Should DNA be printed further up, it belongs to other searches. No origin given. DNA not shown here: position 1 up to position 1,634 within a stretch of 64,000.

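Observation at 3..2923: Three-gene operon for a CDP-alcohol headgroup pathway, including an IPCT/DIPPS-like fusion protein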

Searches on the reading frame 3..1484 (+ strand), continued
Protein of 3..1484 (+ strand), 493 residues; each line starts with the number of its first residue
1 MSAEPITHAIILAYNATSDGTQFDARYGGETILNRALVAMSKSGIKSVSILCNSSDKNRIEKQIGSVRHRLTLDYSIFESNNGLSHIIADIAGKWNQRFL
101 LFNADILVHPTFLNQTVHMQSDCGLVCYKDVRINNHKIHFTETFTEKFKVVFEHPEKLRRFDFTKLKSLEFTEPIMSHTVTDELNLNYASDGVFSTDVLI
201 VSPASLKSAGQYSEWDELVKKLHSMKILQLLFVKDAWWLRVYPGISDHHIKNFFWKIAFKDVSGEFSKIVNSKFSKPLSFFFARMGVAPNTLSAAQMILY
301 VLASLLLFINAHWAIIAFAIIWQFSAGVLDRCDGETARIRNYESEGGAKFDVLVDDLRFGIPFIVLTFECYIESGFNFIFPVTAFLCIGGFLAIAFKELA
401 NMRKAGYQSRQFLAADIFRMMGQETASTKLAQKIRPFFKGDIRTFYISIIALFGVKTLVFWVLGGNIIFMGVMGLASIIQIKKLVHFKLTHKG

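Call 31: search_protein_families(library=ncbifam, proteins=[L002:1044-2279:+, L002:4809-5456:+, L002:5453-6094:+, L002:6096-7535:+, L002:7519-8703:+, L002:8758-9987:+, L002:11744-13246:+, L002:13496-16582:+, L002:16627-17940:+, L002:366-941:+], max_evalue=0.01)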
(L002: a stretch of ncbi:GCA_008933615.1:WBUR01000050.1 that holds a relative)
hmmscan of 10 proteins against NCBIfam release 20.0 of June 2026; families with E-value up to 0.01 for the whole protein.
L002:1044-2279:+ (411 aa): 3 families
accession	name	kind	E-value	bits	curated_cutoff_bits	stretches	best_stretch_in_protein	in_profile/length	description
NF045883.1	PIPSynth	equivalog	2.9e-09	36.9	170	1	217-280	14-78/197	phosphatidylinositol phosphate synthase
NF040950.1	archin_ph_syn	equivalog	3.8e-07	30.2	180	1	215-287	13-86/191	archaetidylinositol phosphate synthase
NF041135.1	IPPtranDIPPsyn_Thcocales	equivalog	1.5e-06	27.5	580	1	181-395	205-414/419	bifunctional L-myo-inositol-1-phosphate cytidylyltransferase/CDP-L-myo-inositol myo-inositolphosphotransferase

L002:4809-5456:+ (215 aa): 8 families
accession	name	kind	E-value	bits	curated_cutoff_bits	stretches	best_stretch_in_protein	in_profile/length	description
TIGR00560.1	pgsA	equivalog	4.9e-16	59.8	109.1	1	5-120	2-120/183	CDP-diacylglycerol--glycerol-3-phosphate 3-phosphatidyltransferase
NF040950.1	archin_ph_syn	equivalog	6.7e-14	52.2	180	1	7-117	26-136/191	archaetidylinositol phosphate synthase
NF053678.1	ClpnSynClsA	equivalog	2.8e-10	40.7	240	1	3-104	2-101/180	cardiolipin synthase ClsA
NF045883.1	PIPSynth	equivalog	4.2e-10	39.6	170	1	7-78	25-94/197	phosphatidylinositol phosphate synthase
NF008090.0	PRK10832.1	equivalog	2.3e-07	31.1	304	1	4-93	3-91/182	CDP-diacylglycerol--glycerol-3-phosphate 3-phosphatidyltransferase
TIGR00473.1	pssA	equivalog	1.1e-05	25.6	107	1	20-75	10-62/153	CDP-diacylglycerol--serine O-phosphatidyltransferase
NF041135.1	IPPtranDIPPsyn_Thcocales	equivalog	0.00027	20.1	580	1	8-143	248-384/419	bifunctional L-myo-inositol-1-phosphate cytidylyltransferase/CDP-L-myo-inositol myo-inositolphosphotransferase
NF052561.1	PIPSynBT1523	equivalog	0.0018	18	350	1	10-81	37-108/232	hypothetical protein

L002:5453-6094:+ (213 aa): 10 families
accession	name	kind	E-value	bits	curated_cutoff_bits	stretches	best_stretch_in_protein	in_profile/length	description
TIGR01490.1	HAD-SF-IB-hyp1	subfamily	8.8e-30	104.4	98.3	1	3-199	1-202/202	HAD-IB family hydrolase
NF052360.1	HolPasePseu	equivalog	6.1e-22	78.3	280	1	1-212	1-216/218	histidinol-phosphatase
TIGR01488.1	HAD-SF-IB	subfamily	1e-16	61.4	45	1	3-181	1-171/177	HAD-IB family phosphatase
NF052359.1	HolPaseNeis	equivalog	4.6e-14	52.7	400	1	1-212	1-219/221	histidinol-phosphatase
TIGR00338.1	serB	equivalog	1.9e-09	37.4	144.15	1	85-201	85-201/219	phosphoserine phosphatase SerB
TIGR01491.1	HAD-SF-IB-PSPlk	hypoth_equivalog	1.1e-06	28.5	151.9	1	1-201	4-196/201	phosphoserine phosphatase-like hydrolase, archaeal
NF002245.0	PRK01158.1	equivalog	0.00017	21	198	0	86-131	21-66/233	phosphoglycolate phosphatase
TIGR01487.1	Pglycolate_arch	equivalog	0.00057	19.8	122.75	0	84-126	17-60/215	phosphoglycolate phosphatase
NF045966.1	YcsE_rel_Pase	equivalog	0.0037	16.8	220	0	1-40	2-41/265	YcsE-related riboflavin metabolism phosphatase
TIGR01545.1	YfhB_g-proteo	equivalog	0.0083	16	259.25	0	3-202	7-209/210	phosphatidylglycerophosphatase C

L002:6096-7535:+ (479 aa): 6 families
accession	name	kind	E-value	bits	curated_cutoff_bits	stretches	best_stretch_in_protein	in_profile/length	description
NF052593.1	NPN_racem_MAR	equivalog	4.8e-55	186.8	500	1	15-301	7-293/415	nickel-dependent malate racemase, LarAH6 family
NF033504.2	Ni_dep_LarA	equivalog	2e-45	155.3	460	1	35-302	28-297/422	nickel-dependent lactate racemase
NF052595.1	NPN_LarAH5_MAR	equivalog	1.9e-44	152.3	462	1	18-287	10-276/415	nickel-dependent malate racemase, LarAH5 family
NF052525.1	NPN_LarAH10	equivalog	2.5e-40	138.5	540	1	17-287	11-288/426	NPN-dependent 2-hydroxyacid racemase, LarAH10 family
NF052592.1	LarAH_14_15_16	equivalog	1.1e-12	47.1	740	1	40-200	44-210/520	NPN-dependent hydroxyacid isomerase, LarAH14/15/16 family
NF052594.1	NPN_18_hexonate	equivalog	8.6e-11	41.2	500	1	62-280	23-256/411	nickel-dependent putative hexonate epimerase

L002:7519-8703:+ (394 aa): 3 families
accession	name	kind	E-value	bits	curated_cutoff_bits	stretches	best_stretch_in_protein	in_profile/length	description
NF040950.1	archin_ph_syn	equivalog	4.5e-10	39.7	180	1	199-272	12-86/191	archaetidylinositol phosphate synthase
NF045883.1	PIPSynth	equivalog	6.3e-06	26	170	1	202-271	14-84/197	phosphatidylinositol phosphate synthase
NF041135.1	IPPtranDIPPsyn_Thcocales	equivalog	0.0001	21.5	580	1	210-271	249-309/419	bifunctional L-myo-inositol-1-phosphate cytidylyltransferase/CDP-L-myo-inositol myo-inositolphosphotransferase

L002:8758-9987:+ (409 aa): 3 families
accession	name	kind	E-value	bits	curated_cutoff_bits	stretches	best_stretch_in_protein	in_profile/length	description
NF040950.1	archin_ph_syn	equivalog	1.1e-06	28.7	180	1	207-276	13-82/191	archaetidylinositol phosphate synthase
NF041135.1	IPPtranDIPPsyn_Thcocales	equivalog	2e-06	27.1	580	1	173-388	205-410/419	bifunctional L-myo-inositol-1-phosphate cytidylyltransferase/CDP-L-myo-inositol myo-inositolphosphotransferase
NF045883.1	PIPSynth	equivalog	0.002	17.9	170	1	212-297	17-102/197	phosphatidylinositol phosphate synthase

L002:11744-13246:+ (500 aa): 6 families
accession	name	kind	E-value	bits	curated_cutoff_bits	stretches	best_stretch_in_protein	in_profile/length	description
NF041135.1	IPPtranDIPPsyn_Thcocales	equivalog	9.7e-18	64.3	580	1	157-477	122-410/419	bifunctional L-myo-inositol-1-phosphate cytidylyltransferase/CDP-L-myo-inositol myo-inositolphosphotransferase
NF040950.1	archin_ph_syn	equivalog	4.2e-11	43.1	180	1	274-390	7-118/191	archaetidylinositol phosphate synthase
NF045883.1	PIPSynth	equivalog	1.4e-08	34.7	170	1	275-390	6-121/197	phosphatidylinositol phosphate synthase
NF052561.1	PIPSynBT1523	equivalog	3.1e-08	33.6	350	1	282-400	15-135/232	hypothetical protein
TIGR00473.1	pssA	equivalog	0.00056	20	107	1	317-390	17-92/153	CDP-diacylglycerol--serine O-phosphatidyltransferase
TIGR00560.1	pgsA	equivalog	0.0035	17.9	109.1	1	297-387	7-98/183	CDP-diacylglycerol--glycerol-3-phosphate 3-phosphatidyltransferase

L002:13496-16582:+ (1028 aa): 7 families
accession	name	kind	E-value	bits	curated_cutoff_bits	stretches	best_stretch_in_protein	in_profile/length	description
TIGR00241.1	CoA_E_activ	domain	1e-83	280.7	125.4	2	347-603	3-248/248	acyl-CoA dehydratase activase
TIGR03286.1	methan_mark_15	hypoth_equivalog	6.3e-57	193.4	455.75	2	347-605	147-402/404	methanogenesis marker 15 protein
TIGR02259.1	benz_CoA_red_A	equivalog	1.1e-46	159.4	578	2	398-574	228-397/432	benzoyl-CoA reductase subunit A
TIGR02261.1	benz_CoA_red_D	equivalog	1.4e-27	96.5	312.85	2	96-284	76-260/262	benzoyl-CoA reductase subunit D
TIGR03192.1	benz_CoA_bzdQ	equivalog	5.9e-26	91.6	380.2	2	347-604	35-286/293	benzoyl-CoA reductase, bzd-type, subunit Q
NF009842.0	PRK13317.1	equivalog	5.3e-10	39.1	234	1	169-289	155-275/277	type II pantothenate kinase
NF011660.0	PRK15080.1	equivalog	0.0011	18.3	182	0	552-606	222-275/277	ethanolamine utilization protein EutJ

L002:16627-17940:+ (437 aa): 0 families

L002:366-941:+ (191 aa): 21 families
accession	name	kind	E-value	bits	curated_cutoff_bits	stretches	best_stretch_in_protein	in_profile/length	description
TIGR00441.1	gmhA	equivalog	2e-63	213.1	209.45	1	33-185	2-154/154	D-sedoheptulose 7-phosphate isomerase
NF010546.0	PRK13936.1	equivalog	2.2e-63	213.6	276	1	4-190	7-194/197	phosphoheptose isomerase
NF010547.0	PRK13938.1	equivalog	2.2e-58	197.2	320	1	6-189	9-192/196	D-sedoheptulose 7-phosphate isomerase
NF001628.0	PRK00414.1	equivalog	1.2e-52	178.4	265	1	7-188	9-190/192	D-sedoheptulose 7-phosphate isomerase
NF008138.0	PRK10886.1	equivalog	1.4e-41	142.4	352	1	3-190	4-192/196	DnaA initiator-associating protein DiaA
NF003915.0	PRK05441.1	subfamily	9.3e-09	34.7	168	1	23-161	43-182/300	N-acetylmuramic acid 6-phosphate etherase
TIGR03127.2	RuMP_HxlB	equivalog_domain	5.5e-08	32.9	160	1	103-166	65-128/178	6-phospho-3-hexuloisomerase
NF041755.1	RuMP_HxlAB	equivalog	5.6e-08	32.1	500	1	99-167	277-345/391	bifunctional 3-hexulose-6-phosphate synthase/6-phospho-3-hexuloisomerase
TIGR02128.1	G6PI_arch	equivalog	4.7e-07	29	213.9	1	35-170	14-128/308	bifunctional phosphoglucose/phosphomannose isomerase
NF002805.0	PRK02947.1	subfamily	3.1e-06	26.5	135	1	22-144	20-141/247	sugar isomerase domain-containing protein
NF009222.0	PRK12570.1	subfamily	6.5e-06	25.2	255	1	22-155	49-183/307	N-acetylmuramic acid 6-phosphate etherase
NF008458.0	PRK11337.1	equivalog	6.9e-06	25.2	378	1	105-168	183-246/293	MurR/RpiR family transcriptional regulator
NF040776.2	AlsR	equivalog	1.5e-05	24.1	400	1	103-168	169-234/279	transcriptional repressor AlsR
NF006422.0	PRK08674.1-1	subfamily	5.8e-05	22.7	317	1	98-171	53-127/302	bifunctional phosphoglucose/phosphomannose isomerase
NF008451.0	PRK11302.1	subfamily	0.00024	20.7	296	1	96-163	161-227/286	transcriptional regulator HexR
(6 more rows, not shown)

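Call 32: search_protein_families(library=pfam, proteins=[L002:1044-2279:+, L002:7519-8703:+, L002:8758-9987:+, L002:11744-13246:+, L002:16627-17940:+, L002:18773-19273:+, L007:349-1179:+, L002:3470-4780:+], max_evalue=0.1)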
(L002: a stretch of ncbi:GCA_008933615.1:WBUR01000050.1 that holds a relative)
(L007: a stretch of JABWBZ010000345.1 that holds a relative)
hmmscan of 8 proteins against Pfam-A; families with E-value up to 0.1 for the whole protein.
L002:1044-2279:+ (411 aa): 1 family
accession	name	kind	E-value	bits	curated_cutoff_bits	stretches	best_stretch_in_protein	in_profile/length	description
PF01066.26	CDP-OH_P_transf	-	0.00033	21.5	22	1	227-387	3-149/152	CDP-alcohol phosphatidyltransferase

L002:7519-8703:+ (394 aa): 2 families
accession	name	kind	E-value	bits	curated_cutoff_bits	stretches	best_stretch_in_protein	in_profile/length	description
PF01066.26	CDP-OH_P_transf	-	3.9e-06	27.8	22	1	212-266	3-58/152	CDP-alcohol phosphatidyltransferase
PF03586.18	Herpes_UL36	-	0.078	12.7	23.2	0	104-177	111-181/251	Herpesvirus UL36 tegument protein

L002:8758-9987:+ (409 aa): 1 family
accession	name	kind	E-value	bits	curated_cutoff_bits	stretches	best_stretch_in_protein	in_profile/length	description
PF01066.26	CDP-OH_P_transf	-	0.00043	21.1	22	1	220-273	3-57/152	CDP-alcohol phosphatidyltransferase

L002:11744-13246:+ (500 aa): 1 family
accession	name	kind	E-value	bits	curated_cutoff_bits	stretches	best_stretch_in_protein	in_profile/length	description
PF01066.26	CDP-OH_P_transf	-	3.1e-11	44.3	22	1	293-406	3-112/152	CDP-alcohol phosphatidyltransferase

L002:16627-17940:+ (437 aa): 1 family
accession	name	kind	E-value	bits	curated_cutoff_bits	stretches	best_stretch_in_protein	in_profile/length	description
PF09989.15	DUF2229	-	0.0044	17.1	29.4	0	20-76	11-68/218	CoA enzyme activase uncharacterised domain (DUF2229)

L002:18773-19273:+ (166 aa): 0 families

L007:349-1179:+ (276 aa): 2 families
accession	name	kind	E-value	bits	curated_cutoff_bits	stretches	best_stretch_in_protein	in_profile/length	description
PF01066.26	CDP-OH_P_transf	-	0.0019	19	22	1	92-161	2-72/152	CDP-alcohol phosphatidyltransferase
PF20136.4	DUF6526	-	0.018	15.5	23.7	1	213-271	7-65/145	Family of unknown function (DUF6526)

L002:3470-4780:+ (436 aa): 1 family
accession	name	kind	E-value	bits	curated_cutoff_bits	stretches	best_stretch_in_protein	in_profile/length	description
PF01943.22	Polysacc_synt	-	3.3e-11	43.6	28.2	2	6-266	3-251/274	Polysaccharide biosynthesis protein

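Call 58: find_encoding_contigs(protein=P0029, flank=9000, max_places=1)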
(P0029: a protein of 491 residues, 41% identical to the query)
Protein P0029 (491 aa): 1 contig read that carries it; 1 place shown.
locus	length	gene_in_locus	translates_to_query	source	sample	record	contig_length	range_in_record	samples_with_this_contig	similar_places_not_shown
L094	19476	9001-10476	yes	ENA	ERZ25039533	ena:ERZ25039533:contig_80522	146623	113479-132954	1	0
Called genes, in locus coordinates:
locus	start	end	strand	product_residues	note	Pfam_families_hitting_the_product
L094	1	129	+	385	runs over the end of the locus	PF07585:BBP7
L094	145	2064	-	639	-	PF01663:Phosphodiest, PF00884:Sulfatase (faint)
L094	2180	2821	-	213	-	PF01066:CDP-OH_P_transf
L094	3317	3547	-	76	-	-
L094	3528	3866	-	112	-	-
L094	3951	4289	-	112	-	-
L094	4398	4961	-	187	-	PF00155:Aminotran_1_2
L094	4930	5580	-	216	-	PF00155:Aminotran_1_2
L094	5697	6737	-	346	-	PF04321:RmlD_sub_bind, PF05368:NmrA, PF01073:3Beta_HSD, PF01370:Epimerase, PF02719:Polysacc_synt_2 (weak), PF13460:NAD_binding_10, PF16363:GDP_Man_Dehyd, PF07993:NAD_binding_4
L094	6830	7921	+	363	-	PF00487:FA_desaturase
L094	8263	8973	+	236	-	PF01066:CDP-OH_P_transf (weak)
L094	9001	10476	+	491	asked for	PF01066:CDP-OH_P_transf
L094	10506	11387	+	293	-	-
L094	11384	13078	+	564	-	PF06258:Mito_fiss_Elm1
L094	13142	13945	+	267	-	PF13640:2OG-FeII_Oxy_3 (weak)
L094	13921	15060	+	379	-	PF06258:Mito_fiss_Elm1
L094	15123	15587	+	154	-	-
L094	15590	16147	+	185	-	-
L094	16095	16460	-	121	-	-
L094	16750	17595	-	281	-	PF13489:Methyltransf_23, PF08241:Methyltransf_11, PF08242:Methyltransf_12, PF13649:Methyltransf_25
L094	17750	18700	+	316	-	PF00535:Glycos_transf_2, PF10111:Glyco_tranf_2_2 (weak), PF13641:Glyco_tranf_2_3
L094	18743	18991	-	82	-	-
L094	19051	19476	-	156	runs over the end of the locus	PF08327:AHSA1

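Call 59: find_encoding_contigs(protein=P0094, flank=9000, max_places=1)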
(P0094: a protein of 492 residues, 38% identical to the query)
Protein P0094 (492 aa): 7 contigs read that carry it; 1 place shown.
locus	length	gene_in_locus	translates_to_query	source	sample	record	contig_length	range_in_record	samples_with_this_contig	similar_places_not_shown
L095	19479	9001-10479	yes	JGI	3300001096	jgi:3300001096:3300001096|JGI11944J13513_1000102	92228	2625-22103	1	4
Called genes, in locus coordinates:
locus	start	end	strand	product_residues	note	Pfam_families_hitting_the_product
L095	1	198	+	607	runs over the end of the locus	PF00733:Asn_synthase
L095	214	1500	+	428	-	PF01943:Polysacc_synt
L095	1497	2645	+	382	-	PF13439:Glyco_transf_4, PF13579:Glyco_trans_4_4 (weak), PF00534:Glycos_transf_1, PF13692:Glyco_trans_1_4, PF13524:Glyco_trans_1_2 (weak)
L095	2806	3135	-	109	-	PF00085:Thioredoxin, PF00578:AhpC-TSA (weak), PF13098:Thioredoxin_2, PF13905:Thioredoxin_8 (faint), PF13192:Thioredoxin_3 (weak), PF07449:HyaE (faint)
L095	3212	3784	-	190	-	PF01252:Peptidase_A8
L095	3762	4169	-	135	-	-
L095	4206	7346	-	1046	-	PF00133:tRNA-synt_1, PF13603:tRNA-synt_1_2 (faint), PF01921:tRNA-synt_1f (weak), PF09334:tRNA-synt_1g, PF08264:Anticodon_1, PF19302:DUF5915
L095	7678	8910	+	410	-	PF01066:CDP-OH_P_transf (faint)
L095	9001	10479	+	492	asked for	PF01066:CDP-OH_P_transf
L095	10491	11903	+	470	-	PF01066:CDP-OH_P_transf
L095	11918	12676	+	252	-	PF11249:DUF3047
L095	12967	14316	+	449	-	PF01943:Polysacc_synt, PF01554:MatE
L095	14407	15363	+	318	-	PF01209:Ubie_methyltran (weak), PF13489:Methyltransf_23, PF13847:Methyltransf_31, PF08241:Methyltransf_11, PF08242:Methyltransf_12, PF13649:Methyltransf_25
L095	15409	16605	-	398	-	PF13579:Glyco_trans_4_4, PF13439:Glyco_transf_4, PF20706:GT4-conflict, PF00534:Glycos_transf_1, PF13692:Glyco_trans_1_4, PF13524:Glyco_trans_1_2 (weak)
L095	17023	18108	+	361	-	PF00266:Aminotran_5 (weak), PF01041:DegT_DnrJ_EryC1, PF01053:Cys_Met_Meta_PP (weak), PF01212:Beta_elim_lyase (weak)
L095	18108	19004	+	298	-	PF01408:GFO_IDH_MocA, PF22725:GFO_IDH_MocA_C3 (weak)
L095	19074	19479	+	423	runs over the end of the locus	PF02403:Seryl_tRNA_N, PF00587:tRNA-synt_2b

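Call 69: search_protein_families(library=pfam, proteins=[L037:1217-2638:+, L037:2706-3467:+, L037:3467-4870:+, L037:4870-5928:+, L037:5930-7270:+, L037:6910-8601:+, L037:9239-10726:+, L037:7272-9230:+], max_evalue=0.001)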
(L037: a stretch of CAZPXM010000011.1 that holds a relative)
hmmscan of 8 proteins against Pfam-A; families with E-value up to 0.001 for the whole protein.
L037:1217-2638:+ (473 aa): 0 families

L037:2706-3467:+ (253 aa): 3 families
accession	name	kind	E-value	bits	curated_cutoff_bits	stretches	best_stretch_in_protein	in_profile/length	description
PF00483.29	NTP_transferase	-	4.8e-11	43.1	21.2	1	2-120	1-122/245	Nucleotidyl transferase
PF12804.13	NTP_transf_3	-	8.5e-11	42.7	27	1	3-130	1-121/160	MobA-like NTP transferase domain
PF01128.25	IspD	-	0.00015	22.1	27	1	2-73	2-71/221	2-C-methyl-D-erythritol 4-phosphate cytidylyltransferase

L037:3467-4870:+ (467 aa): 1 family
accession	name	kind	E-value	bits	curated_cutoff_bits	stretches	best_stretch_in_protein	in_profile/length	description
PF01066.26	CDP-OH_P_transf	-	1.3e-07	32.6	22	1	247-361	4-108/152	CDP-alcohol phosphatidyltransferase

L037:4870-5928:+ (352 aa): 1 family
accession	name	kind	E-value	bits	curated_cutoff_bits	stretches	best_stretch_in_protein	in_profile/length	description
PF03706.18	LPG_synthase_TM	-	1.9e-27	97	33.4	1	10-308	6-296/302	Lysylphosphatidylglycerol synthase TM region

L037:5930-7270:+ (446 aa): 1 family
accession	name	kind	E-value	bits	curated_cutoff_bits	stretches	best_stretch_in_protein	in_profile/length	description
PF02321.23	OEP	-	6.6e-36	124.3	22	2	247-438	2-187/187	Outer membrane efflux protein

L037:6910-8601:+ (563 aa): 1 family
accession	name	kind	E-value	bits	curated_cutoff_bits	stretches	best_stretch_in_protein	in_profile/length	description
PF11249.13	DUF3047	-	8.3e-26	91.2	27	1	357-524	11-197/198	Protein of unknown function (DUF3047)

L037:9239-10726:+ (495 aa): 1 family
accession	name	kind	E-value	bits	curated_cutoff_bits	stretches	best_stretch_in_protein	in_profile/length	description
PF03176.21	MMPL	-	4.5e-21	75.6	20.5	1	257-419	144-310/333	MMPL family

L037:7272-9230:+ (652 aa): 1 family
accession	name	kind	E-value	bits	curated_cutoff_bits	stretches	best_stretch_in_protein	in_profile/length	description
PF05494.18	MlaC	-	6.7e-27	94.7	26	1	500-641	21-165/166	MlaC protein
